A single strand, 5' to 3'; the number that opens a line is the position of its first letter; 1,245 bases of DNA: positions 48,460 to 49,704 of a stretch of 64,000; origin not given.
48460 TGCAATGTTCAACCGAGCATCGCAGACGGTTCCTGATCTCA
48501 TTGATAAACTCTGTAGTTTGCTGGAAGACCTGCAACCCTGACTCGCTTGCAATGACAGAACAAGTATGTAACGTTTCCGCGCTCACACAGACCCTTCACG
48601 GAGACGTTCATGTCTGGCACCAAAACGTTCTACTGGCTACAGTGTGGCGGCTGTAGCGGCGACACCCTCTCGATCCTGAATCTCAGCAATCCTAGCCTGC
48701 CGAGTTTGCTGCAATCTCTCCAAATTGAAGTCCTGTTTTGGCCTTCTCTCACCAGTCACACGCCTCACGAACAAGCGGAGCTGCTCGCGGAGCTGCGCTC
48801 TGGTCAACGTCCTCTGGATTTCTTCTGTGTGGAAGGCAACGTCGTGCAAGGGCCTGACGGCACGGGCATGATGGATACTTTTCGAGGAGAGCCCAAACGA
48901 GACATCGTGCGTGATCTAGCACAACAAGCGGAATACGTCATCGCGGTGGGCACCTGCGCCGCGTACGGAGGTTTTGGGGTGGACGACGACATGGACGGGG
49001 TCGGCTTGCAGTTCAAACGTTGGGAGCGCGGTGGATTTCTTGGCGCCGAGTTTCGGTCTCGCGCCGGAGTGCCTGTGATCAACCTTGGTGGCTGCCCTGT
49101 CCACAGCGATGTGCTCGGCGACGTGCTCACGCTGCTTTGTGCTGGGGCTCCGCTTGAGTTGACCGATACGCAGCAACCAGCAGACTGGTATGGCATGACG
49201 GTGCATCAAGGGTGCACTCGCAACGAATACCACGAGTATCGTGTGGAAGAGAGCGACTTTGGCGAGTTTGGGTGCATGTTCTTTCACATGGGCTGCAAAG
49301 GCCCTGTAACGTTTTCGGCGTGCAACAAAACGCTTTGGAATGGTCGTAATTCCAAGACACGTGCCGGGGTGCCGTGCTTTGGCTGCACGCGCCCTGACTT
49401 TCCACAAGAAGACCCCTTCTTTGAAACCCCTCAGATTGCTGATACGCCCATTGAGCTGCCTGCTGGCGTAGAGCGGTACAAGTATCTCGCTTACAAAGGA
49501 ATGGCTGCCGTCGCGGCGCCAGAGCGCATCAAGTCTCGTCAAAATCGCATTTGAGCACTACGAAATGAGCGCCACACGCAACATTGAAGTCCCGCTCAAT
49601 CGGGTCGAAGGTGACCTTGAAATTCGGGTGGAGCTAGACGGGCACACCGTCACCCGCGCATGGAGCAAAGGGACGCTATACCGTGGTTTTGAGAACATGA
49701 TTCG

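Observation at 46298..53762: Cytoplasmic [NiFe] hydrogenase embedded in a three-kinase phosphorelay with no DNA-binding output: candidate H2-sensing module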

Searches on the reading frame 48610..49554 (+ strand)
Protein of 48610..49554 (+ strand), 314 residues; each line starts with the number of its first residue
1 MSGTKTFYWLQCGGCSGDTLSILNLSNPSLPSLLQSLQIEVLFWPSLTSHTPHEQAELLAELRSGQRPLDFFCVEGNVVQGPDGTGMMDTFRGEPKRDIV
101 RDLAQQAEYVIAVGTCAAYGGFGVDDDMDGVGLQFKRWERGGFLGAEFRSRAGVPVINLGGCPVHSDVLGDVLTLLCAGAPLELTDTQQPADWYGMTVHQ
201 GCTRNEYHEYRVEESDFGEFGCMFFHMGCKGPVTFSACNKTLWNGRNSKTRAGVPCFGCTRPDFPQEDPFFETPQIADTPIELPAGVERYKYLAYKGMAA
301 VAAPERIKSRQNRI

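Call 4: search_protein_families(library=pfam, proteins=[window:48610-49554:+], max_evalue=0.01)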
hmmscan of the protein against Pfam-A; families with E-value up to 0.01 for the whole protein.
window:48610-49554:+ (314 aa): 2 families
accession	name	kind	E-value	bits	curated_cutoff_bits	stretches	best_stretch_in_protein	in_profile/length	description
PF14720.11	NiFe_hyd_SSU_C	-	1.5e-24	86.6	27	1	194-271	1-79/80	NiFe/NiFeSe hydrogenase small subunit C-terminal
PF01058.29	Oxidored_q6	-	1.9e-18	66.9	27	1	15-174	1-126/128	NADH ubiquinone oxidoreductase, 20 Kd subunit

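Call 17: list_cluster_members(proteins=[P0001, window:48610-49554:+, window:51091-52491:+, window:52488-53762:+, window:46298-48541:+, window:53767-54855:-])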
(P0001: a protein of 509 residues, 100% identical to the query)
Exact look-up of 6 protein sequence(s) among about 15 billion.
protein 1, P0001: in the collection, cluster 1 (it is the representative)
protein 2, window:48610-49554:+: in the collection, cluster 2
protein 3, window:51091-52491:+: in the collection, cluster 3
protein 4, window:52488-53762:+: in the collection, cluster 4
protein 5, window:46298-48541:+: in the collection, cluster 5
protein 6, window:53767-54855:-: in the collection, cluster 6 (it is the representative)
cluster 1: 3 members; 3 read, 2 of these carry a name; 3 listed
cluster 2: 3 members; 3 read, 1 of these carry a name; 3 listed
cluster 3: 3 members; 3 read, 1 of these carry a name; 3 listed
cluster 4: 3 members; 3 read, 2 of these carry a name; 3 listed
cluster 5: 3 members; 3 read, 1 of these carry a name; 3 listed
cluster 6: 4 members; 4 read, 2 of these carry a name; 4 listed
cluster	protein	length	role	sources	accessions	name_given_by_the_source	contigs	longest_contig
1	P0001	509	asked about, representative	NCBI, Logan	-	-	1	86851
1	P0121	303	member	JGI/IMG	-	hydrogenase large subunit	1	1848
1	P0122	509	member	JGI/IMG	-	hydrogenase large subunit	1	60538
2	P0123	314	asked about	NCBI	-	-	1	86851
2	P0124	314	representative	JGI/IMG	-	hydrogenase small subunit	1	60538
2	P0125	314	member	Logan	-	-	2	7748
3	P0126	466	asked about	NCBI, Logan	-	-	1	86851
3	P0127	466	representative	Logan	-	-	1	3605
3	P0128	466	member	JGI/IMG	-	PAS domain S-box-containing protein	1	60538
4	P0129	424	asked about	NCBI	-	-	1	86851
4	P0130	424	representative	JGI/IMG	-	signal transduction histidine kinase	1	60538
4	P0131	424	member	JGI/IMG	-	signal transduction histidine kinase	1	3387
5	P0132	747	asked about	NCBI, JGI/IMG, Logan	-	PAS domain S-box-containing protein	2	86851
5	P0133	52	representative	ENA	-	-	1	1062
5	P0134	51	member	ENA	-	-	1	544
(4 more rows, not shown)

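Call 47: search_protein_families(library=ncbifam, proteins=[window:48610-49554:+], max_evalue=0.001)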
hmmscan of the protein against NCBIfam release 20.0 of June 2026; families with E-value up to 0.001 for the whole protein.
window:48610-49554:+ (314 aa): 5 families
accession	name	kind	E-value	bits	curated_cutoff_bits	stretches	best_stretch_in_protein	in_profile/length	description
NF045520.1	H2_NiFeSe_small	exception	1.3e-29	103.6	470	1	5-272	40-313/314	NiFeSe hydrogenase small subunit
TIGR00391.1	hydA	subfamily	1.4e-25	90.2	179.5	2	153-266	184-303/365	hydrogenase small subunit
NF007779.0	PRK10468.1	equivalog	1e-17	64.2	659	1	8-261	52-297/372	hydrogenase 2 small subunit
NF040831.1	sulfhyd_ShyD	equivalog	2.5e-06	27.3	460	0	96-121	63-88/240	NAD(P)-dependent hydrogenase/sulfhydrogenase 2 subunit delta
NF045875.1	F420_non_VhuG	exception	0.00033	20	450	0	11-122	11-93/286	F420-non-reducing hydrogenase subunit VhuG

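Call 80: search_solved_structures(query=window:48610-49554:+, max_evalue=1e-10, show_alignments=2)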
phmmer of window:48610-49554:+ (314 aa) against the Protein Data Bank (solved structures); distinct sequences matched with E-value up to 1e-10: 43.
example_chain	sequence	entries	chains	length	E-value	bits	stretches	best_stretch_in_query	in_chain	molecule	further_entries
7utd_B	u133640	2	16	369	1e-78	268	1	2-308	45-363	Hydrogenase-2, small subunit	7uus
7uur_D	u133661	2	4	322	1.3e-78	267.6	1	7-308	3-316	Hydrogenase-2, small subunit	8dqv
3ze6_A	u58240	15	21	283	4.3e-27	98.3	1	7-272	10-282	PERIPLASMIC [NIFESE] HYDROGENASE, SMALL SUBUNIT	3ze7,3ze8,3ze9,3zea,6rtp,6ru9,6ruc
2wpn_A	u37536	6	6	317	5.1e-27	98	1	7-272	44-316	PERIPLASMIC [NIFESE] HYDROGENASE, SMALL SUBUNIT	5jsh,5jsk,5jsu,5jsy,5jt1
1yq9_A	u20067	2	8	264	9.1e-27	97.2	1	10-271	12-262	Periplasmic [NiFe] hydrogenase small subunit | PERIPLASMIC HYDROGENASE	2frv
1frv_A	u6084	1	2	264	5.1e-26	94.7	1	10-271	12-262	HYDROGENASE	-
3myr_A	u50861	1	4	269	5.4e-26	94.6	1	7-273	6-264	Hydrogenase (NiFe) small subunit HydA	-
1yqw_A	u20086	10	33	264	1.8e-24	89.7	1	7-272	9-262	Periplasmic [NiFe] hydrogenase small subunit | HYDROGENASE (NIFE) SMALL SUBUNIT HYDA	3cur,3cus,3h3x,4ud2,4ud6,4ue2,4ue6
4upe_A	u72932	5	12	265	1.8e-24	89.6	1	7-272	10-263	NIFE-HYDROGENASE SMALL SUBUNIT | HYDROGENASE (NIFE) SMALL SUBUNIT HYDA | PERIPLASMIC [NIFE] HYDROGENASE SMALL SUBUNIT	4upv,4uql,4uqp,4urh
4ucq_A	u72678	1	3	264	2.7e-24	89.1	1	7-272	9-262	HYDROGENASE (NIFE) SMALL SUBUNIT HYDA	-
4ucx_A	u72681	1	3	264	2.8e-24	89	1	8-272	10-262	HYDROGENASE (NIFE) SMALL SUBUNIT HYDA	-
1yrq_A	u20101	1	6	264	3e-24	88.9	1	7-272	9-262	Periplasmic [NiFe] hydrogenase small subunit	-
4ucw_A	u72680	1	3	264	4.4e-24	88.4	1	7-272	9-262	HYDROGENASE (NIFE) SMALL SUBUNIT HYDA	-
4kl8_S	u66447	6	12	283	9.4e-24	87.3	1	7-271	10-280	Periplasmic [NiFeSe] hydrogenase small subunit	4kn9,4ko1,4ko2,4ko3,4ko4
1cc1_S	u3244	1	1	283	1.2e-23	87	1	7-271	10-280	HYDROGENASE (SMALL SUBUNIT)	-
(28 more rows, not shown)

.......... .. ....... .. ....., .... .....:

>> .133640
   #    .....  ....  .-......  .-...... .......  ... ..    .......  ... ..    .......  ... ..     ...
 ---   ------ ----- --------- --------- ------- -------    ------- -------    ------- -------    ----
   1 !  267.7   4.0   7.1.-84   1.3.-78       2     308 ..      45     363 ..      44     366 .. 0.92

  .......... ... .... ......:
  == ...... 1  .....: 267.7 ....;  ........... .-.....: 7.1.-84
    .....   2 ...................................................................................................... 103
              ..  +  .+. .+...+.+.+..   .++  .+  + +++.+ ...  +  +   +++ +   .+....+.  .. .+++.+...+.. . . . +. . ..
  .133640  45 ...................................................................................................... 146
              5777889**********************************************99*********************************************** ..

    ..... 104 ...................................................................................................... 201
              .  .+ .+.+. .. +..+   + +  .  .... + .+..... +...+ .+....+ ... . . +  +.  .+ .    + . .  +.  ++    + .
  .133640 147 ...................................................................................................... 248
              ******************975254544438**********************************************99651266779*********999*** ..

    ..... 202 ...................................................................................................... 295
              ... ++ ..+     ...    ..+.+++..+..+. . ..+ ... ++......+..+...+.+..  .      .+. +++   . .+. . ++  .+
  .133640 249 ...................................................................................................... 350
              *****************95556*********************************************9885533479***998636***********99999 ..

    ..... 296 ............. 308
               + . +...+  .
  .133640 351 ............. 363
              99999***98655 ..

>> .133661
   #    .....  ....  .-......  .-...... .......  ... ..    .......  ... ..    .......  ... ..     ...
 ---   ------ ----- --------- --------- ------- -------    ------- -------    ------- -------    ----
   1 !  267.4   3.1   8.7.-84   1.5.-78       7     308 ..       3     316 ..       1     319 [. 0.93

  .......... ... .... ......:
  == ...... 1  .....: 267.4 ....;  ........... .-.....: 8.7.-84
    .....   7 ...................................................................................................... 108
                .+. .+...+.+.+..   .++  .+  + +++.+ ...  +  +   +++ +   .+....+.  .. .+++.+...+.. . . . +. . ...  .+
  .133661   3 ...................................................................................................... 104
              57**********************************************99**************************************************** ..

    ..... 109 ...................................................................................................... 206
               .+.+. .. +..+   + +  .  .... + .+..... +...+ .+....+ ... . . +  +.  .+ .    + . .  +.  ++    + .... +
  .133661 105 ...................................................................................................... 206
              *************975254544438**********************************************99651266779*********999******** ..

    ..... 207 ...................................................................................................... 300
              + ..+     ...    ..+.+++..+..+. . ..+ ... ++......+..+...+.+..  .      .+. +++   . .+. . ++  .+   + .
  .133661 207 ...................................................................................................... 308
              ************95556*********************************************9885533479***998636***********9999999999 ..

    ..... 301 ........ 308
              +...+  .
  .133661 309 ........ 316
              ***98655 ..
